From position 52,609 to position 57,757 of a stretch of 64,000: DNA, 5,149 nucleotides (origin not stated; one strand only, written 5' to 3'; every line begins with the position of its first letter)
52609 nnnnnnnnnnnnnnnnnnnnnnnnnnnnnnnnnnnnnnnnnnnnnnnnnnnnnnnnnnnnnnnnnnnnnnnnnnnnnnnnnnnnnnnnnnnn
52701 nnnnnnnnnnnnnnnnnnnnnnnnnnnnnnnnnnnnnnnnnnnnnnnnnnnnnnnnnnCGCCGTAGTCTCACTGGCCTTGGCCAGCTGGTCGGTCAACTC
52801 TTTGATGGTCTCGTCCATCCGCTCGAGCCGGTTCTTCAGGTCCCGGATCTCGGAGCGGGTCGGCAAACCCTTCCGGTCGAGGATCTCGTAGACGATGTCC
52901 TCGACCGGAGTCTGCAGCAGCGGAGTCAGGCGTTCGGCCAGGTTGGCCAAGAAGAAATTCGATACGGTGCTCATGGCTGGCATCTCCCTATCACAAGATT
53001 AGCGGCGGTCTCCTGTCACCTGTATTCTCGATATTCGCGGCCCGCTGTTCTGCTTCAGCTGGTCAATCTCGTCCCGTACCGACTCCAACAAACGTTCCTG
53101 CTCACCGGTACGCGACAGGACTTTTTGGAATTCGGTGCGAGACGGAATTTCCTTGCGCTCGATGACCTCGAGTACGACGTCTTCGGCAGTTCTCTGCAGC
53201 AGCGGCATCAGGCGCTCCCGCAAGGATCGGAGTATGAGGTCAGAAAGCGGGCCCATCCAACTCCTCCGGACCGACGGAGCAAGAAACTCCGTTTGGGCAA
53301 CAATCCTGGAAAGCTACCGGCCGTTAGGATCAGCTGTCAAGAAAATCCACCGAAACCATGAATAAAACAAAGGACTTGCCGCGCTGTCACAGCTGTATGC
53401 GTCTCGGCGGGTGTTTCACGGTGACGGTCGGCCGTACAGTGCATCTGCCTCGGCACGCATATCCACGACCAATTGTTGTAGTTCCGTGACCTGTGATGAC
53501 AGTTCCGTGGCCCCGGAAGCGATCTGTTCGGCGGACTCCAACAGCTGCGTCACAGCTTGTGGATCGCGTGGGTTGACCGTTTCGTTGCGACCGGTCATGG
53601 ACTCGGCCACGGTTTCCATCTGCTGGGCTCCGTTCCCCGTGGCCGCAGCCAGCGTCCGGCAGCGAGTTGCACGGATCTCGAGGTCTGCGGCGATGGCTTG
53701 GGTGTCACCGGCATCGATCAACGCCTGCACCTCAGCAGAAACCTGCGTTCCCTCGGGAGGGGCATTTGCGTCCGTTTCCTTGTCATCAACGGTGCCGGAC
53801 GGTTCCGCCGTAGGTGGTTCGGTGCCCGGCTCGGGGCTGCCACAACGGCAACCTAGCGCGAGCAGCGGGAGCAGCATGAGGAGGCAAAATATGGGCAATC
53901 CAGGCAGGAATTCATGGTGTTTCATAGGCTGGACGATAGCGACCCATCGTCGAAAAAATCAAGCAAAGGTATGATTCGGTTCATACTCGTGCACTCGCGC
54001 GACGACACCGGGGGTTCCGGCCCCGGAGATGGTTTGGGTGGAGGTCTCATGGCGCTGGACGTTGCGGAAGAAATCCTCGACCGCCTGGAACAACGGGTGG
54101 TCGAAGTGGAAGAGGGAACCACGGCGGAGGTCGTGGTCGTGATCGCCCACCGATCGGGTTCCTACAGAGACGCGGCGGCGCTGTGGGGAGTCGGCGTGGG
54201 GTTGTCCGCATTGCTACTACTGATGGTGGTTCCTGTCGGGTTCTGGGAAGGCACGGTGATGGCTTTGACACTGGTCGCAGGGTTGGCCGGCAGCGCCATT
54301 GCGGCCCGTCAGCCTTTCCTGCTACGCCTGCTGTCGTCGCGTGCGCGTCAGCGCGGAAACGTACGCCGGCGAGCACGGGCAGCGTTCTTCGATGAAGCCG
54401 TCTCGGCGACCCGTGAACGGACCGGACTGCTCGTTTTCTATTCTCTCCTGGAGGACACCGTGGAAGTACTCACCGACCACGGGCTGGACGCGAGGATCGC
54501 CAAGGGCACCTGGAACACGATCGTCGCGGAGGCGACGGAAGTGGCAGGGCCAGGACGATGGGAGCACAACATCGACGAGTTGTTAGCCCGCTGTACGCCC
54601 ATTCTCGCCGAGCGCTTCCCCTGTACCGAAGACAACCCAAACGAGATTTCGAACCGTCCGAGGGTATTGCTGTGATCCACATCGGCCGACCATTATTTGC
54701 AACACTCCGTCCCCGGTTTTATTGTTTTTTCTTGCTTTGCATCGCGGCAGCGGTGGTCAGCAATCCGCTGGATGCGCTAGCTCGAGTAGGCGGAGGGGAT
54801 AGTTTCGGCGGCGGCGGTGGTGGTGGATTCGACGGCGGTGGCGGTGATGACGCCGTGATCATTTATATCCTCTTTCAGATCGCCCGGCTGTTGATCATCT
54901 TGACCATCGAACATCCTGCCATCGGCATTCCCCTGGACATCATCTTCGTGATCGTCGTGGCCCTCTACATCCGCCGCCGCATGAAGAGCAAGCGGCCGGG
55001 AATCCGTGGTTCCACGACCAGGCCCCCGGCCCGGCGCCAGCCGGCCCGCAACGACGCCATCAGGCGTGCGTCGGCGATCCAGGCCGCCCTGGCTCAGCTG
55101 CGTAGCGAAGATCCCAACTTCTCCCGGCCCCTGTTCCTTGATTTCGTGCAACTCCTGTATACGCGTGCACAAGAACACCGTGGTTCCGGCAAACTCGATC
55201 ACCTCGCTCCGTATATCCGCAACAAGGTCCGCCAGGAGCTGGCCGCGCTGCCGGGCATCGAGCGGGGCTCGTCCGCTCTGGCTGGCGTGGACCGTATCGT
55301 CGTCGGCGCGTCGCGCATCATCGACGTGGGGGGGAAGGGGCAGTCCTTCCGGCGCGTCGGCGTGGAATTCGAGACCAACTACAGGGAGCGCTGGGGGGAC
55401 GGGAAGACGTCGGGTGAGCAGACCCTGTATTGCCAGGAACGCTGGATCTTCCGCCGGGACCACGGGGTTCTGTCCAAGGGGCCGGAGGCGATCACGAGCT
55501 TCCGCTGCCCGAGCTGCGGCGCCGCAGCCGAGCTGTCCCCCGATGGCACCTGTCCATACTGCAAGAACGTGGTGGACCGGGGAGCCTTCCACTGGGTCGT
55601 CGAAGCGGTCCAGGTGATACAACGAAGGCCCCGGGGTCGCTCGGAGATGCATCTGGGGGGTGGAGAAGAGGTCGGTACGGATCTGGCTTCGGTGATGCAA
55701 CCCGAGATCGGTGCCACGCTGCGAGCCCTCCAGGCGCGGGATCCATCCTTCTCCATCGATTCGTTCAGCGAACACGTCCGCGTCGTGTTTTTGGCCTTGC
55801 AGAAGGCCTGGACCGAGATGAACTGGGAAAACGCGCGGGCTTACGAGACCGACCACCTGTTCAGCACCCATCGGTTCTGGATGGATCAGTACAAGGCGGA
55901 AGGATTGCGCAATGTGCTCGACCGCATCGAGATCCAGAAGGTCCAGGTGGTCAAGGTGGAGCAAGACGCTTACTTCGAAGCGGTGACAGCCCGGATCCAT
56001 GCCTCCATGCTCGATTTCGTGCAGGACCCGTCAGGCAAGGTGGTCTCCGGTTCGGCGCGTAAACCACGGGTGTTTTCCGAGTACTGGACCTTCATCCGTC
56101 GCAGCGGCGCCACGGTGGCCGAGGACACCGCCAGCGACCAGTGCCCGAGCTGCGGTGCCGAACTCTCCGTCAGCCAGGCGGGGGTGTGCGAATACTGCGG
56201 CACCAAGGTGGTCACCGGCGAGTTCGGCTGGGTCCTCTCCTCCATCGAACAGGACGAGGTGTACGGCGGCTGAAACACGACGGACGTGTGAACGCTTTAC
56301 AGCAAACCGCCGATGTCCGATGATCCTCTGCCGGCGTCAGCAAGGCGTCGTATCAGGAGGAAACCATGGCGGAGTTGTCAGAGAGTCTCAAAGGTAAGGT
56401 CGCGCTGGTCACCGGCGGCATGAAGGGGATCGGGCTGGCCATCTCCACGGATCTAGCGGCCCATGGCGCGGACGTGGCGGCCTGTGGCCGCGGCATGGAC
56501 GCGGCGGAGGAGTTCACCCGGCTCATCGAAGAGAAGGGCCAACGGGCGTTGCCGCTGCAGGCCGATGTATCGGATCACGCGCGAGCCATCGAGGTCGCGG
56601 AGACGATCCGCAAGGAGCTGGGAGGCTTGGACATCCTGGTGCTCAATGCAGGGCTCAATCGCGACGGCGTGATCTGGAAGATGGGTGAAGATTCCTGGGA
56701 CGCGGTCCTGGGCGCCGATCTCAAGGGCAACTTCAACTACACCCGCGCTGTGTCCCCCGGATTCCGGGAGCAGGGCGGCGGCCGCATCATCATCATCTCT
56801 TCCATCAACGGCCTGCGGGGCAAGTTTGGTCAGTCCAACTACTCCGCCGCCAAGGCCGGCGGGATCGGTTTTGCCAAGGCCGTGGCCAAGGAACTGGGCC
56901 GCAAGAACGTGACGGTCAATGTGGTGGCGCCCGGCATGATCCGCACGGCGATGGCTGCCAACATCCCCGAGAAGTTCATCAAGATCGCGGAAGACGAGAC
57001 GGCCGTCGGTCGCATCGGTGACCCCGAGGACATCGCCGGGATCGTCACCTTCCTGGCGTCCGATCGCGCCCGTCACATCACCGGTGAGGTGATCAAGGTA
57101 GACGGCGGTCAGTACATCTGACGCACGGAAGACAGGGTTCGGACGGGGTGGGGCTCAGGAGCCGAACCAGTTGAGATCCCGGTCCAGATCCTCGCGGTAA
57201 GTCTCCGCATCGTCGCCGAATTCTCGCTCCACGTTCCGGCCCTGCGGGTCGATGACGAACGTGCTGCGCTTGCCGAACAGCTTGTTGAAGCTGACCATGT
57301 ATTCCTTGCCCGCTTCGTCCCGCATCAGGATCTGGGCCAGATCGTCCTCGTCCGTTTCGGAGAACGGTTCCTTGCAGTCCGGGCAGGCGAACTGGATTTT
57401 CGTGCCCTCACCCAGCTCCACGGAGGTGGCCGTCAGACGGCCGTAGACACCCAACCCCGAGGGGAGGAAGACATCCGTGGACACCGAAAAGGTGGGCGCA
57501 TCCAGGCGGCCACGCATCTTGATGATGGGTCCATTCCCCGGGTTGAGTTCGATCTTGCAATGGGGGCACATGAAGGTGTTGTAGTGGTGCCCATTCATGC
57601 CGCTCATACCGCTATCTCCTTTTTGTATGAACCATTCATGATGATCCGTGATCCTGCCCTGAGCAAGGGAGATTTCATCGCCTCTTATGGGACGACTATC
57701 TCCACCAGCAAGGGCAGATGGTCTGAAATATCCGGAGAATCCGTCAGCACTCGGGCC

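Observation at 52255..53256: PhaF/PhaI-like phasin pair in which the PhaF-like member carries an inserted Zn-ribbon and β domain before its histone-H1-like tail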

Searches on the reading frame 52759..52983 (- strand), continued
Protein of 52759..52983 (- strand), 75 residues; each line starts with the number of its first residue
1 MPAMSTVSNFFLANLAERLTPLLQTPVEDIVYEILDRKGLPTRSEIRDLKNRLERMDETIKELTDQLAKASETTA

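Call 74: find_encoding_contigs(protein=P0089, flank=6000, max_places=2)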
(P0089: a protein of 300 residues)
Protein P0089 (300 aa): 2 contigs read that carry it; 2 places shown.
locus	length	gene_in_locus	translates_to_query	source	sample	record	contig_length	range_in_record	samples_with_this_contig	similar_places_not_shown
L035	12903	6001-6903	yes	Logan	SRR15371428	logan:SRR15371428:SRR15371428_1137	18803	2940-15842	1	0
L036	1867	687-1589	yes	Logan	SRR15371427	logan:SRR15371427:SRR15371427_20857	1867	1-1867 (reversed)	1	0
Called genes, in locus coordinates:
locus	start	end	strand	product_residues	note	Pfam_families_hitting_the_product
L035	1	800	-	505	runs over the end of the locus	PF14238:DUF4340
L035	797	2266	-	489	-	PF09822:ABC_transp_aux, PF14258:DUF4350 (faint)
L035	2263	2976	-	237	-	PF01061:ABC2_membrane, PF12679:ABC2_membrane_2, PF12730:ABC2_membrane_4 (weak), PF12698:ABC2_membrane_3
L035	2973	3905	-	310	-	PF00005:ABC_tran, PF13304:AAA_21 (weak), PF13732:DrrA1-3_C (faint)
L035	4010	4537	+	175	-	-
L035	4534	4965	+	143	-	PF00583:Acetyltransf_1, PF13673:Acetyltransf_10 (weak), PF13508:Acetyltransf_7, PF08445:FR47 (weak)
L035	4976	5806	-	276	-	-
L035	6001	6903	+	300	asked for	-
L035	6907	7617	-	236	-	PF02517:Rce1-like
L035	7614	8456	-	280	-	PF00733:Asn_synthase, PF02540:NAD_synthase, PF03054:tRNA_Me_trans (faint)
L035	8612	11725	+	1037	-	PF00691:OmpA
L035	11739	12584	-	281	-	-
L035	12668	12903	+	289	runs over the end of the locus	-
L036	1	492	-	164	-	?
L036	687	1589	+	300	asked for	-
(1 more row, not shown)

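Call 76: search_protein_families(library=pfam, proteins=[P0085, P0110], max_evalue=1)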
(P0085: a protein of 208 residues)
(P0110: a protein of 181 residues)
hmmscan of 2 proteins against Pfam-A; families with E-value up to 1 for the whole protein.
P0085 (208 aa): 3 families
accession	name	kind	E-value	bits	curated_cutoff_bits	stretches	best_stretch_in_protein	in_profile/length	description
PF24906.1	Zf_WRKY19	-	0.067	13.5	27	1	172-189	4-21/24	WRKY19 zinc finger domain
PF10152.14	CCDC53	-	0.26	12.2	24.6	1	50-128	16-68/147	Subunit CCDC53 of WASH complex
PF07104.16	DUF1366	-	0.26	11.5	23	1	27-86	52-114/117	Protein of unknown function (DUF1366)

P0110 (181 aa): 26 families (the best 25 are shown)
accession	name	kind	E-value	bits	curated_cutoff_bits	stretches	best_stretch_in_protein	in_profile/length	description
PF03357.26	Snf7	-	4.1e-05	23.7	27.3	1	41-124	1-78/171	Snf7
PF09177.16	STX6_10_61_N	-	0.012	16.6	29.4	1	51-117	8-71/99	Syntaxin 6/10/61, N-terminal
PF16788.10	ATF7IP_BD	-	0.016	15.9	27.6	1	51-143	72-179/219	ATF-interacting protein binding domain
PF16740.10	SKA2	-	0.03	14.6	30.1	1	39-122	26-104/110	Spindle and kinetochore-associated protein 2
PF04108.17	ATG17_like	-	0.03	14.2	43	1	40-122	122-198/355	Autophagy protein ATG17-like domain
PF05859.17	Mis12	-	0.049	13.8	25.7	1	44-121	136-210/231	Mis12 protein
PF05791.16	Bacillus_HBL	-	0.056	13.7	29.1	1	39-118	96-175/177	Bacillus haemolytic enterotoxin (HBL)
PF24906.1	Zf_WRKY19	-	0.058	13.7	27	1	150-169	3-22/24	WRKY19 zinc finger domain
PF14362.11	DUF4407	-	0.06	13.1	31.3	1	40-120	133-216/297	Domain of unknown function (DUF4407)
PF05557.18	MAD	-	0.06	12.2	30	1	61-146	8-149/661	Mitotic checkpoint protein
PF06009.19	Laminin_II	-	0.063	13.7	33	1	71-119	1-49/138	Laminin Domain II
PF06160.17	EzrA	-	0.074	11.8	39.6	1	43-122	117-198/557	Septation ring formation regulator, EzrA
PF00015.26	MCPsignal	-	0.087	13.1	34.6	1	67-121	72-127/172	Methyl-accepting chemotaxis protein (MCP) signalling domain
PF13851.11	GAS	-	0.093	12.5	32.3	1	62-122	29-89/200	Growth-arrest specific micro-tubule binding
PF06103.16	DUF948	-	0.095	13.3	37.2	1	44-118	22-85/89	Bacterial protein of unknown function (DUF948)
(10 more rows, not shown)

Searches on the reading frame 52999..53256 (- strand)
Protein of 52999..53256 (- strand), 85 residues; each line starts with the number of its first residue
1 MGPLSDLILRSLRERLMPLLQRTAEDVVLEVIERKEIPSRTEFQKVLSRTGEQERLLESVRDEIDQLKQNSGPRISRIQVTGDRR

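Call 3: search_protein_families(library=pfam, proteins=[window:52999-53256:-], max_evalue=10)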
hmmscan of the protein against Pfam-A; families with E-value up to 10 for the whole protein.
window:52999-53256:- (85 aa): 2 families
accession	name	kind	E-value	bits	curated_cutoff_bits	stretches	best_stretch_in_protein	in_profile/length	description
PF11848.13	DUF3368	-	0.025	14.9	27.3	1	53-77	13-36/46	Domain of unknown function (DUF3368)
PF04949.18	Transcrip_act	-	0.036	14.4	27.5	1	30-69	36-75/154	Transcriptional activator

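Call 4: search_protein_families(library=ncbifam, proteins=[window:52999-53256:-], max_evalue=10)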
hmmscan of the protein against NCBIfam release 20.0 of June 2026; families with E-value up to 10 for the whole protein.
window:52999-53256:- (85 aa): 0 families

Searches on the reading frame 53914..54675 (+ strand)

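Call 24: search_protein_families(library=pfam, proteins=[window:53914-54675:+], max_evalue=0.001)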
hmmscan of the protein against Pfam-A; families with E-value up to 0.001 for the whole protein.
window:53914-54675:+ (253 aa): 1 family
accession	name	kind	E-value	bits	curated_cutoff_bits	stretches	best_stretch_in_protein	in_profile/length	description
PF04536.20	TPM_phosphatase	-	0.00091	19.7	22.1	0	56-104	14-70/125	TPM domain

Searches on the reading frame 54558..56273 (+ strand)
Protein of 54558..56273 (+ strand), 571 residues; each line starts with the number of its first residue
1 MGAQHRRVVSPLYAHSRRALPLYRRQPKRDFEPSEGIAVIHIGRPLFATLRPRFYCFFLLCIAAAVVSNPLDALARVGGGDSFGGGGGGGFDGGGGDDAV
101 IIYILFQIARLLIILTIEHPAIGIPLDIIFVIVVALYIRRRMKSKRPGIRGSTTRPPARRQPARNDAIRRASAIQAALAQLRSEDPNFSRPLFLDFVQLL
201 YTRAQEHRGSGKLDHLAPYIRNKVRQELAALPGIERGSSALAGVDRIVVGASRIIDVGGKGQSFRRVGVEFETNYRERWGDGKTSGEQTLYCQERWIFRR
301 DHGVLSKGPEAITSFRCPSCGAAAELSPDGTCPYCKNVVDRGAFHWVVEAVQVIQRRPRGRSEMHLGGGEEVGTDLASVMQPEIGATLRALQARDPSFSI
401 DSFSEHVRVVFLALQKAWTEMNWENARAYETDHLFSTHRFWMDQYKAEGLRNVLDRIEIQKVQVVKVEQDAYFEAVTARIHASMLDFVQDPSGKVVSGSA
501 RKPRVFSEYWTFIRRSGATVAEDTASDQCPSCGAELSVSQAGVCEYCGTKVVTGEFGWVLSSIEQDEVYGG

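Call 24: search_protein_families(library=pfam, proteins=[window:54558-56273:+], max_evalue=0.001)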
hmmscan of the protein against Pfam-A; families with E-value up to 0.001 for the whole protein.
window:54558-56273:+ (571 aa): 3 families
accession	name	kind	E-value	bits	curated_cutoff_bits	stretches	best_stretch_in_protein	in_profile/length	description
PF04280.21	Tim44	-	2.6e-28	99.4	29.6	1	386-519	3-136/147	Tim44-like domain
PF13248.11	Zn_ribbon_3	-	2.7e-06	27.1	27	0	528-550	4-25/26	zinc-ribbon domain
PF12773.13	DZR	-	0.00011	22.7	27.3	0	527-548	13-31/45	Double zinc ribbon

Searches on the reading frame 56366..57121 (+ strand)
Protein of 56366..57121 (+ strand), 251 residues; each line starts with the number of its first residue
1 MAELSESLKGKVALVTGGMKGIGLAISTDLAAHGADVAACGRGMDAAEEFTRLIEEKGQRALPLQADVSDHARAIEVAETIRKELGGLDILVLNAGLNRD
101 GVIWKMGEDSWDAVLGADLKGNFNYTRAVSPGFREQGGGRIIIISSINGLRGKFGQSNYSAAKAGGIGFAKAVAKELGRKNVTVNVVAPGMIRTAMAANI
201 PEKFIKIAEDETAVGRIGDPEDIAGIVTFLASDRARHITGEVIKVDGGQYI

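Call 24: search_protein_families(library=pfam, proteins=[window:56366-57121:+], max_evalue=0.001)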
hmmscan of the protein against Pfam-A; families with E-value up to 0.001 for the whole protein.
window:56366-57121:+ (251 aa): 3 families
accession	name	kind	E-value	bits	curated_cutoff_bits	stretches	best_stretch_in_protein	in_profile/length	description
PF13561.12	adh_short_C2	-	7.4e-57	193.1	27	1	20-248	6-234/236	Enoyl-(Acyl carrier protein) reductase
PF00106.31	adh_short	-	2.2e-56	190.9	26.6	1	11-202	1-192/195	short chain dehydrogenase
PF08659.16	KR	-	7e-21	75.4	22.6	1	13-185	3-171/180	KR domain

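Call 28: search_protein_families(library=ncbifam, proteins=[window:56366-57121:+], max_evalue=0.001)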
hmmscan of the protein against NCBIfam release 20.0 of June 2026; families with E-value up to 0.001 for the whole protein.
window:56366-57121:+ (251 aa): 235 families (the best 25 are shown)
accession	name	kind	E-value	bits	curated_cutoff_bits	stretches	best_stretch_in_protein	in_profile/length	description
NF004198.0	PRK05653.1-3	equivalog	3e-75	252.9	296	1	6-251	3-248/248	3-oxoacyl-ACP reductase FabG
TIGR01830.1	3oxo_ACP_reduc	equivalog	3.1e-75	253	297.75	1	13-248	1-237/239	3-oxoacyl-[acyl-carrier-protein] reductase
TIGR01829.1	AcAcCoA_reduct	subfamily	2.8e-74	249.8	302.1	1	11-251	1-242/242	acetoacetyl-CoA reductase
NF009464.0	PRK12824.1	subfamily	1.4e-69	234.4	269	1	11-251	3-244/245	3-oxoacyl-ACP reductase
NF004197.0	PRK05653.1-1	equivalog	5.2e-69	232.6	332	1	5-250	2-247/249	3-oxoacyl-ACP reductase FabG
NF009466.0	PRK12826.1-2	subfamily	2.5e-68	230.2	222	1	11-250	4-245/248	3-oxoacyl-ACP reductase FabG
NF005559.1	PRK07231.1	subfamily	9.2e-59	198.9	215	1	8-250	2-248/249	glucose 1-dehydrogenase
NF004200.0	PRK05653.1-5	equivalog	1.5e-58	198.2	273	1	11-248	3-240/242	3-oxoacyl-ACP reductase FabG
NF009468.0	PRK12826.1-4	equivalog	2.7e-58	197.7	318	1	6-250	3-248/256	SDR family oxidoreductase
NF009546.0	PRK12935.1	equivalog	4.7e-58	196.6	418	1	7-251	3-247/247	acetoacetyl-CoA reductase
NF053542.1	FlxB_rubin_SDR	equivalog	5e-58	196.7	340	1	11-248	1-238/239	flexirubin biosynthesis SDR family reductase FlxB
NF004202.0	PRK05653.2-2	equivalog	7.8e-57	192.8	333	1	6-250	3-248/259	3-oxoacyl-ACP reductase FabG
NF006110.0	PRK08261.1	equivalog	2.3e-55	188.3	410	1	4-249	208-450/454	3-oxoacyl-ACP reductase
NF004203.0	PRK05653.2-4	subfamily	9.3e-55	185.8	313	1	7-249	3-256/260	3-oxoacyl-ACP reductase FabG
NF004199.0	PRK05653.1-4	equivalog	2.5e-54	184.4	301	1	8-250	3-246/247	3-oxoacyl-ACP reductase FabG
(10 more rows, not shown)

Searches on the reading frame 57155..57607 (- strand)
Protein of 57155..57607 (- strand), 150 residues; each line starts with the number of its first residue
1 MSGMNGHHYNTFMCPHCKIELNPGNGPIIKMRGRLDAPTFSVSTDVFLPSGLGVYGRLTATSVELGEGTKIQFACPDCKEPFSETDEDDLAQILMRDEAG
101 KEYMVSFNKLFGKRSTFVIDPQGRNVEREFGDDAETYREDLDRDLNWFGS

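Call 24: search_protein_families(library=pfam, proteins=[window:57155-57607:-], max_evalue=0.001)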
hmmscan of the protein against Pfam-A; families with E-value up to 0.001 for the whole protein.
window:57155-57607:- (150 aa): 1 family
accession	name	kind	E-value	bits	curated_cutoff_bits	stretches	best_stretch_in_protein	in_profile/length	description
PF25164.1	CoiA_N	-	0.00038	20.3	26.3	0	70-81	15-26/50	Competence protein CoiA, N-terminal domain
